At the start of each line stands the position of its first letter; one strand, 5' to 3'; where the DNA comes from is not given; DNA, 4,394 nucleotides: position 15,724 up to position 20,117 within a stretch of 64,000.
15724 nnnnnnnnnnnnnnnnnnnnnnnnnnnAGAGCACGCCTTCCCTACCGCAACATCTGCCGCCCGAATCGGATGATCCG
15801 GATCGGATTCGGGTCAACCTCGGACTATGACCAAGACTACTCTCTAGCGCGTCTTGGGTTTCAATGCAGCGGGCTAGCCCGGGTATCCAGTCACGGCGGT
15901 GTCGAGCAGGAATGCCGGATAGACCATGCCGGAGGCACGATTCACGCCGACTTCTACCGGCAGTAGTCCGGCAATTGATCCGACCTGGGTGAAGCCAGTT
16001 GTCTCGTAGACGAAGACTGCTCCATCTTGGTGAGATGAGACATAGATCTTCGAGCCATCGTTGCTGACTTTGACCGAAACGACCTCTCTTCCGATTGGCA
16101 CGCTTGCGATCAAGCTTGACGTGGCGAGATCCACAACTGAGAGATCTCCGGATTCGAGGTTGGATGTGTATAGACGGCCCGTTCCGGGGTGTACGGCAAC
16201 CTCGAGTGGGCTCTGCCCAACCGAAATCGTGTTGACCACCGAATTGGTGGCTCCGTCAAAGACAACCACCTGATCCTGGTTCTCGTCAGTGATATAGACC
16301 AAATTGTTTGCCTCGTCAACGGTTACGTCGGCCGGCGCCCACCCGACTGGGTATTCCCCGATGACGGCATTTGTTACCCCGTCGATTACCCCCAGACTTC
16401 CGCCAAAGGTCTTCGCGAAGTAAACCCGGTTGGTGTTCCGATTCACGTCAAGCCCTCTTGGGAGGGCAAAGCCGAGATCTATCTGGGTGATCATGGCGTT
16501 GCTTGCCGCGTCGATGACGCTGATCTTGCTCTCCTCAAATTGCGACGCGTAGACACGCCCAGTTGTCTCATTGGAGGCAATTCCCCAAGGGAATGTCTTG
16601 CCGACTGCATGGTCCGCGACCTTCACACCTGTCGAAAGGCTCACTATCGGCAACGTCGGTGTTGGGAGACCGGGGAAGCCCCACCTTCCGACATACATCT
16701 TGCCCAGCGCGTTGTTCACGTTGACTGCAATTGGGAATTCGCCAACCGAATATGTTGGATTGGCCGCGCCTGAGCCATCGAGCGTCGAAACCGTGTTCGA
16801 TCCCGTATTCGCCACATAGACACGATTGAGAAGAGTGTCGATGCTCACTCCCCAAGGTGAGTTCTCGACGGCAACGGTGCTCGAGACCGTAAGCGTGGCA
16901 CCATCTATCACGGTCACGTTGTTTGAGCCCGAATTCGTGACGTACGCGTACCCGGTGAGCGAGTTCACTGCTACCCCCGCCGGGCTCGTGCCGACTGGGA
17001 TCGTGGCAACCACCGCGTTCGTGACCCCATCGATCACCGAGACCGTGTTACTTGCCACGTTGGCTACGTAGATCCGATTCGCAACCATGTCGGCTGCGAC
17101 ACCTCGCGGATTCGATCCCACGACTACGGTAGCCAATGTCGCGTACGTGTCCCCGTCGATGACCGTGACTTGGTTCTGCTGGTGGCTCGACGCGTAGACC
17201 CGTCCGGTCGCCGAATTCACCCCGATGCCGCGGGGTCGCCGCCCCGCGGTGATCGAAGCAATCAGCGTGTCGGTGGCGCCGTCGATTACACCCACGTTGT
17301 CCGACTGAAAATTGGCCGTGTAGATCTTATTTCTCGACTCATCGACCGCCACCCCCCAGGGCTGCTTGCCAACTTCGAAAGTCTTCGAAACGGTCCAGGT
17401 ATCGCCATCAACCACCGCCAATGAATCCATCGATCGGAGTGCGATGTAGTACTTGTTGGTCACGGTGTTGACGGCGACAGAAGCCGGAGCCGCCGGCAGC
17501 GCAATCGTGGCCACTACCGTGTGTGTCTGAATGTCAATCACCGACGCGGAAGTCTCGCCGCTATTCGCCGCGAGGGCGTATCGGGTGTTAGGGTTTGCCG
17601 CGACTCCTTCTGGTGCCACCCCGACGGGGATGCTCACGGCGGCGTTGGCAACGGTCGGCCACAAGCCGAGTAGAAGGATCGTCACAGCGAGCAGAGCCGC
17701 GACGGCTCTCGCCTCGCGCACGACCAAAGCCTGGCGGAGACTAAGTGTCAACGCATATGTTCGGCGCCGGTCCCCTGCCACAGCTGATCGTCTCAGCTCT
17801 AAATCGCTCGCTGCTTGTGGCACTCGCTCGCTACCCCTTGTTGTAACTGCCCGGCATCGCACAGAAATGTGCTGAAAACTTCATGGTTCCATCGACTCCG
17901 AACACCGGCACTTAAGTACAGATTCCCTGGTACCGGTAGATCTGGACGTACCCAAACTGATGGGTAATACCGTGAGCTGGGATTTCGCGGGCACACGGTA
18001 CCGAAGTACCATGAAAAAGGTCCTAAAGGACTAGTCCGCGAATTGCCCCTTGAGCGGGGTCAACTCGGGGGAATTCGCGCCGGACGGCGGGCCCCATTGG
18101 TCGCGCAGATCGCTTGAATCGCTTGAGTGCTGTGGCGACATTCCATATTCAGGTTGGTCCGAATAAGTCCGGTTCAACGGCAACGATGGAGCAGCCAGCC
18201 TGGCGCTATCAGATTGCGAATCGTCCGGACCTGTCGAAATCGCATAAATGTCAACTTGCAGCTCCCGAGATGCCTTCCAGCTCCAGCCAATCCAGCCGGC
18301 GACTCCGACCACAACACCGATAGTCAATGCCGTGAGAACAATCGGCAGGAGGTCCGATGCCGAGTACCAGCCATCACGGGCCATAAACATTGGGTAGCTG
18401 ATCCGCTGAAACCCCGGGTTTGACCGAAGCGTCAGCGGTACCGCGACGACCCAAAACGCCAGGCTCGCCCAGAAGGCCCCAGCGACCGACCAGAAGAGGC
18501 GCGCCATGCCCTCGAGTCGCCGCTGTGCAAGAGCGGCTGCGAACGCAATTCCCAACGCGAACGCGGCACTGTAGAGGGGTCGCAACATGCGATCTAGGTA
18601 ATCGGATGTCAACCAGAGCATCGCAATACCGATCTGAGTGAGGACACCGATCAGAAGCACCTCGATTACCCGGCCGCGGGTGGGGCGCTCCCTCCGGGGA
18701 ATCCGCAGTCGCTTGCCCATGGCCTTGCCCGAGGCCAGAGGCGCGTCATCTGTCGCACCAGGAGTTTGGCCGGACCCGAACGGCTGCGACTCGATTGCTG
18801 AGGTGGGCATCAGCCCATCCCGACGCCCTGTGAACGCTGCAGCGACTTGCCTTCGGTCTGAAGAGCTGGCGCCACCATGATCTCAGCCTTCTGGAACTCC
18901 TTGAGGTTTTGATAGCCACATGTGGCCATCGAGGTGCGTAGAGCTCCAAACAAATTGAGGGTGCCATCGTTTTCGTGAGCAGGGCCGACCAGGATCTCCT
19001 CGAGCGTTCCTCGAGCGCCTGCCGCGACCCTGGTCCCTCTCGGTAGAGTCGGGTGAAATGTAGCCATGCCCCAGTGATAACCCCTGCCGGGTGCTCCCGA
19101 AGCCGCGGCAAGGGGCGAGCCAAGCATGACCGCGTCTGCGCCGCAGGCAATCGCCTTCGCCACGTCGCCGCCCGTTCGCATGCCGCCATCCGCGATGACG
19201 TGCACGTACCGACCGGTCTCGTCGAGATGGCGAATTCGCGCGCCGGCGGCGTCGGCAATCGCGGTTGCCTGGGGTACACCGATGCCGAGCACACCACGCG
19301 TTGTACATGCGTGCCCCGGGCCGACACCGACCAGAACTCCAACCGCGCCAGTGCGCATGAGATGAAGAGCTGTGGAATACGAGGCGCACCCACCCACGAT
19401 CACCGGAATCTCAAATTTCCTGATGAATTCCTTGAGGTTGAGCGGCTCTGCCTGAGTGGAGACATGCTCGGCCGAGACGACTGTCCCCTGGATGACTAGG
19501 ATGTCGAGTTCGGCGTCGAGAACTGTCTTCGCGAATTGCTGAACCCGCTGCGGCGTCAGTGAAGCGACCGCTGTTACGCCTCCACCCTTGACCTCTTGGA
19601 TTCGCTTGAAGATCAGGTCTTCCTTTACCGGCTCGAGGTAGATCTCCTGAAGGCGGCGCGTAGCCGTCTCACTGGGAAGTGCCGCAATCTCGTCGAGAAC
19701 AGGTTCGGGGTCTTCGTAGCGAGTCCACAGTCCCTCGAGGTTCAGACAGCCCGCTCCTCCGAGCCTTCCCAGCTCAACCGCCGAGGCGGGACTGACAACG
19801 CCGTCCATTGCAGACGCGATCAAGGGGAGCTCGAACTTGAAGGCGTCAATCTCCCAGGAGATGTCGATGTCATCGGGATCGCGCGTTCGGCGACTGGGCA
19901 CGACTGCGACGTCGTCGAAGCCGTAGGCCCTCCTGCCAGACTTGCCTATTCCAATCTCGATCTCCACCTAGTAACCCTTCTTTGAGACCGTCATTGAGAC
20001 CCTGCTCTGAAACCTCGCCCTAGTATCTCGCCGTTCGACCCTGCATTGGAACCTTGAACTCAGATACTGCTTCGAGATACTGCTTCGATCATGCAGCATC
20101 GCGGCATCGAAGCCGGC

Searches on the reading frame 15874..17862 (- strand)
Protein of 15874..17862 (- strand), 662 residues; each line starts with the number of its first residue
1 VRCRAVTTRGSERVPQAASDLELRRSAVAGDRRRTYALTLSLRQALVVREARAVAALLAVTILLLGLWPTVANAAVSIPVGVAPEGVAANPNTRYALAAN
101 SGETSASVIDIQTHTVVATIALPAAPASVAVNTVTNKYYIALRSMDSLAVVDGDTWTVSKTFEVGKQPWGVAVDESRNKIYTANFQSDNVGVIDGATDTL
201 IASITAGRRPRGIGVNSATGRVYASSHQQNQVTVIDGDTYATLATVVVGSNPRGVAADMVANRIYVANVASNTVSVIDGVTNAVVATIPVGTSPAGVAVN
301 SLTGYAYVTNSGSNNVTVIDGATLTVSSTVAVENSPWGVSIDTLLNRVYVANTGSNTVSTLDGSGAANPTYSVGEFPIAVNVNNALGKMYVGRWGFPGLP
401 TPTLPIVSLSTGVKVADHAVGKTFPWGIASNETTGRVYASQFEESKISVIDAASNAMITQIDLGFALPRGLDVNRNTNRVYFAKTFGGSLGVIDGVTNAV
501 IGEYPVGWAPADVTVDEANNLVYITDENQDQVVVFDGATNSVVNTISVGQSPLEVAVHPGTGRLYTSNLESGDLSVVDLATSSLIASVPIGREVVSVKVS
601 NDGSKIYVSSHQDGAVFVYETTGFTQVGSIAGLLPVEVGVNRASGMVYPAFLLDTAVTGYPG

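Call 3: search_protein_families(library=pfam, proteins=[window:15874-17862:-], max_evalue=0.01)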
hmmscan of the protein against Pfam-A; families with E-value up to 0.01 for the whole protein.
window:15874-17862:- (662 aa): 9 families
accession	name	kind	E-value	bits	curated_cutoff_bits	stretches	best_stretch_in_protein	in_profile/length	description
PF01436.27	NHL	-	6.8e-21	73.6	20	0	510-535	4-28/28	NHL repeat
PF21783.3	YNCE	-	2.3e-17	63.8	27.1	2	81-172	241-332/339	YNCE-like beta-propeller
PF02239.22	Cytochrom_D1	-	2.6e-10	39.8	25.5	1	518-624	3-109/368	Cytochrome D1 heme domain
PF25174.1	Beta-prop_THOC3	-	8.1e-10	38.6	305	1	513-630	52-167/272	THOC3 beta-propeller domain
PF10282.15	Lactonase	-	8.4e-10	38.8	21.7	0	543-622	30-116/344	Lactonase, 7-bladed beta-propeller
PF23414.1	Beta-prop_EML_2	-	9e-08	32.2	90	1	528-629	18-119/266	Echinoderm microtubule-associated protein second beta-propeller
PF05096.18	Glu_cyclase_2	-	2e-06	27.9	22.3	0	148-291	63-207/249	Glutamine cyclotransferase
PF25172.1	Beta-prop_WDR3_2nd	-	0.00031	20.5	140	1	524-621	14-109/293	WDR3 second beta-propeller domain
PF16755.11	Beta-prop_NUP159_NUP214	-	0.0044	16.8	29.6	0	527-621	78-176/366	NUP159/214 beta propeller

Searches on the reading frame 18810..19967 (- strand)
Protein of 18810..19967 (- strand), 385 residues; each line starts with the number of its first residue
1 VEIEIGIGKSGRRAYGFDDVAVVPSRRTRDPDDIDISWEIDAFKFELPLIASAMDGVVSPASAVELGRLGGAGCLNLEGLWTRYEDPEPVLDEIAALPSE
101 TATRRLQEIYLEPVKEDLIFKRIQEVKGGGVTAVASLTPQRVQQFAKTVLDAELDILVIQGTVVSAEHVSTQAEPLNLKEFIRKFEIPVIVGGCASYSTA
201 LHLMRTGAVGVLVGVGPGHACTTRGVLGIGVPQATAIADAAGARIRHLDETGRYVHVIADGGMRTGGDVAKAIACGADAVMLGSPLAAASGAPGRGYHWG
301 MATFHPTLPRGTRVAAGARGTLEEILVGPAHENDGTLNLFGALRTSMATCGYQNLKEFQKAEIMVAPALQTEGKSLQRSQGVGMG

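Call 11: search_protein_families(library=pfam, proteins=[window:18810-19967:-], max_evalue=0.1)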
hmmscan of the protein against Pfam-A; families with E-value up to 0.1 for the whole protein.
window:18810-19967:- (385 aa): 9 families
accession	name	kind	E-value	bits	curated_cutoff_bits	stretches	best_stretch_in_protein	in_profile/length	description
PF00478.31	IMPDH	-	5.3e-45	154.3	25.6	1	15-361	2-328/345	IMP dehydrogenase / GMP reductase domain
PF01070.24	FMN_dh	-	6.7e-11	42.3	24.9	1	164-294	196-313/350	FMN-dependent dehydrogenase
PF01645.23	Glu_synthase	-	4.1e-07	29.9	20.4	1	229-287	252-308/369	Conserved region in glutamate synthase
PF05690.20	ThiG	-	1.8e-05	24.6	23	1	254-290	175-211/247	Thiazole biosynthesis protein ThiG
PF01180.27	DHO_dh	-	0.0008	19.1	27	1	236-286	221-272/291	Dihydroorotate dehydrogenase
PF01207.24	Dus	-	0.003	17.2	20.4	0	142-215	140-215/311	Dihydrouridine synthase (Dus)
PF03060.21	NMO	-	0.014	15.3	28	1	255-294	194-233/331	Nitronate monooxygenase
PF00977.27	His_biosynth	-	0.015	15.2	23.6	0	255-285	74-104/228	Histidine biosynthesis protein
PF01058.29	Oxidored_q6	-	0.041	14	27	1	151-204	39-87/128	NADH ubiquinone oxidoreductase, 20 Kd subunit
